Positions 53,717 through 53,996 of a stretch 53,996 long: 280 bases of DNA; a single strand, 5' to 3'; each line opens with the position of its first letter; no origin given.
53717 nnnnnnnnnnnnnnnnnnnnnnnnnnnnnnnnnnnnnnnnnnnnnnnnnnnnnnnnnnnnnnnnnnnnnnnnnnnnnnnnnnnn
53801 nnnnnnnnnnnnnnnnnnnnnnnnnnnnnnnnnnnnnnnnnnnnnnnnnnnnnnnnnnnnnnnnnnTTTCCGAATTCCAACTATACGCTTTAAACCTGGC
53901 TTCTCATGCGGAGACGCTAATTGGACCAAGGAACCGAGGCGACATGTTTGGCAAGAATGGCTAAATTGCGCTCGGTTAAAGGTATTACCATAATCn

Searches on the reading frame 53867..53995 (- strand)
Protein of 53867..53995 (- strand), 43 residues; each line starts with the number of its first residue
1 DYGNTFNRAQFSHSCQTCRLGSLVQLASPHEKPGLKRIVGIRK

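Call 72: search_protein_representatives(protein=window:53867-53995:-)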
Query: 43 residues. Proteins with E-value up to 0.001 (for the whole library): 3; up to 1e-10: 0; up to 1e-30: 0. The best 3 are listed.
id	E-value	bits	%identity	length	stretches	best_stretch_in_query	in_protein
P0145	4.4e-09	51.0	37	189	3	4-33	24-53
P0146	3.9e-06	41.9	33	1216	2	16-40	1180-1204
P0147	1.7e-04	36.8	31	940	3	6-34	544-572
